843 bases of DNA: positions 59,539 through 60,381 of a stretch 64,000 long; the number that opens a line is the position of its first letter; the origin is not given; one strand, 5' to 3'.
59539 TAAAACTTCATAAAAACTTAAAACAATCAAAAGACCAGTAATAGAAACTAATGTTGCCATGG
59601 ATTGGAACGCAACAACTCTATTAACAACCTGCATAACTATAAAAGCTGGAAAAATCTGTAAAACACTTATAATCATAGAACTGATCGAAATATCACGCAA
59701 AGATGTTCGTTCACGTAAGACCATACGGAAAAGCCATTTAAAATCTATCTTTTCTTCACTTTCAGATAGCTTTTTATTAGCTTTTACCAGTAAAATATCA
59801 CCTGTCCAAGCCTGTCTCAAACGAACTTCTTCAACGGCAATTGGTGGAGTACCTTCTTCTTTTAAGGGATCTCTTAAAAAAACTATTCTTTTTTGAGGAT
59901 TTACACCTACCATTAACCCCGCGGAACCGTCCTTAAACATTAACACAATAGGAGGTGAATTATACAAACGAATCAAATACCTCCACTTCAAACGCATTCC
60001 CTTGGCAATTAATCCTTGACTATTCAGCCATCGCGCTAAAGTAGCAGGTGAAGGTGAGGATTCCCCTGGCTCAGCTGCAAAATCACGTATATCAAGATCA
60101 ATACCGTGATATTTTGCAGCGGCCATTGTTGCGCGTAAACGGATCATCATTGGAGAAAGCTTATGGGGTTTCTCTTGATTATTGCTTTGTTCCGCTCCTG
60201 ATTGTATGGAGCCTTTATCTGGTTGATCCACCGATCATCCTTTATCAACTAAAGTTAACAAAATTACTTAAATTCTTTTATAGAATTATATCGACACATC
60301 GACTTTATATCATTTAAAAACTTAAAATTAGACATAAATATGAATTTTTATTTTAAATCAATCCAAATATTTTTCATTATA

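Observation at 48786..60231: Candidate novel system: T1SS (dead-C39 ABC plus HlyD) fused to a Sel1 protein, a TPR-GT2-GT-B glycosyltransferase, a ChW-like repeat orphan and a GT4 enzyme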

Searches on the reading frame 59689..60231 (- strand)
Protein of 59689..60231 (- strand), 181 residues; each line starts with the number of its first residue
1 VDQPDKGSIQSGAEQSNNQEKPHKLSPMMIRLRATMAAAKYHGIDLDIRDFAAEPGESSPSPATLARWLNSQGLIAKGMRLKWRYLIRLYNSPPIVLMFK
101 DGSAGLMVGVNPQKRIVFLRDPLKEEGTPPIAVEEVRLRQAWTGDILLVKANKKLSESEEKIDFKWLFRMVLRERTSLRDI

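Call 57: search_solved_structures(query=window:59689-60231:-, max_evalue=10, show_alignments=4)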
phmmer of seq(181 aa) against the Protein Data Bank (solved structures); distinct sequences matched with E-value up to 10: 8.
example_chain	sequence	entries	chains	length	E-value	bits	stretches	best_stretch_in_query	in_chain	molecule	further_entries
3fp9_A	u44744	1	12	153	0.033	17.2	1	99-152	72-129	Proteasome-associated ATPase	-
3m9b_A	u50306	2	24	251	0.1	15.6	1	99-151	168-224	Proteasome-associated ATPase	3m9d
5kzf_A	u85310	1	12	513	0.12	15.4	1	99-151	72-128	Proteasome-associated ATPase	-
7ljf_A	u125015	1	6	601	0.15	15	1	99-151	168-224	AAA ATPase forming ring-shaped complexes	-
7px9_A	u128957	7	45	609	0.16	15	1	99-151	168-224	AAA ATPase forming ring-shaped complexes | Proteasome-associated ATPase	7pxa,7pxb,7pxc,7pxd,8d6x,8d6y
3b79_A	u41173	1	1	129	0.17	14.9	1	58-151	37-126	Toxin secretion ATP-binding protein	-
7sgr_J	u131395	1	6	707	1.2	12.2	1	37-175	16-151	Alpha-hemolysin translocation ATP-binding protein HlyB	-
8dck_A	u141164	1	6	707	1.3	12.1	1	37-175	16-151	Alpha-hemolysin translocation ATP-binding protein HlyB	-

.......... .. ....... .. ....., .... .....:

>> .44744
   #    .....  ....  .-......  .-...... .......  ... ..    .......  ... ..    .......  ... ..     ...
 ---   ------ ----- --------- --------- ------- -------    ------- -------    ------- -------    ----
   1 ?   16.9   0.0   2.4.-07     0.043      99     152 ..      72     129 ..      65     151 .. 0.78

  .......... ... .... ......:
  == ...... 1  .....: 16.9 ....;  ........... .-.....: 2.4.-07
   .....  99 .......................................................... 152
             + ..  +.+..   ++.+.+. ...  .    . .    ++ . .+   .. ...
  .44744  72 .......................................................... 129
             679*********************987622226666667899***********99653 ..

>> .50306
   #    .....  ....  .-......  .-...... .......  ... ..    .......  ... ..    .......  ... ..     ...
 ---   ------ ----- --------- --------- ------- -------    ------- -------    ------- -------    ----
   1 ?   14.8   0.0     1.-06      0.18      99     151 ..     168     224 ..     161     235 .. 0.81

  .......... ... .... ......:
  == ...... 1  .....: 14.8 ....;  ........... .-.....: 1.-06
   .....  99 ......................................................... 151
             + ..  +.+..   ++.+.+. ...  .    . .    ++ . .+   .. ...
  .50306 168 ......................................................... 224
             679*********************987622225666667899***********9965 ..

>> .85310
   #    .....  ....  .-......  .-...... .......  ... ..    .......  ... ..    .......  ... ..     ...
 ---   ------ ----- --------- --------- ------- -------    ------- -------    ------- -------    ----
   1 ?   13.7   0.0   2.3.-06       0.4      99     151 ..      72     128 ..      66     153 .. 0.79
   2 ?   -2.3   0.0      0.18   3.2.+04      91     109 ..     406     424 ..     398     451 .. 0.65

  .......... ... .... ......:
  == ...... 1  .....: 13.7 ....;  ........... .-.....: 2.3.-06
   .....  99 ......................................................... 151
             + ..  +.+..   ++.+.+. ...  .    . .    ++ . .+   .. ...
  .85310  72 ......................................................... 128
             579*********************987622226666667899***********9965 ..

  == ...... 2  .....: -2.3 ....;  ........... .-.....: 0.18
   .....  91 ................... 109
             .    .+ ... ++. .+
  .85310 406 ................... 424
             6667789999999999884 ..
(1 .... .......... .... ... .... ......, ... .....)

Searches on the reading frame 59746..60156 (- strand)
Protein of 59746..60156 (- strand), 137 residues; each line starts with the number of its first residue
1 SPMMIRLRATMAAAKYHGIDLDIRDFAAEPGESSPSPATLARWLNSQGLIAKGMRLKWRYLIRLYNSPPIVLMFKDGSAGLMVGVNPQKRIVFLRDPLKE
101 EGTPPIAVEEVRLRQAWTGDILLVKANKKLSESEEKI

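Call 59: search_protein_families(library=pfam, proteins=[window:59746-60156:-], max_evalue=10)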
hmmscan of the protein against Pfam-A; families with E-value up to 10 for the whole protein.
seq(137 aa): 2 families
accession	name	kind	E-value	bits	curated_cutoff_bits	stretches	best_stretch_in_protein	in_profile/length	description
PF03412.21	Peptidase_C39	-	0.021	15.1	22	1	14-128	22-132/133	Peptidase C39 family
PF08206.17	OB_RNB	-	0.25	11.5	24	1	102-133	18-49/58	Ribonuclease B OB domain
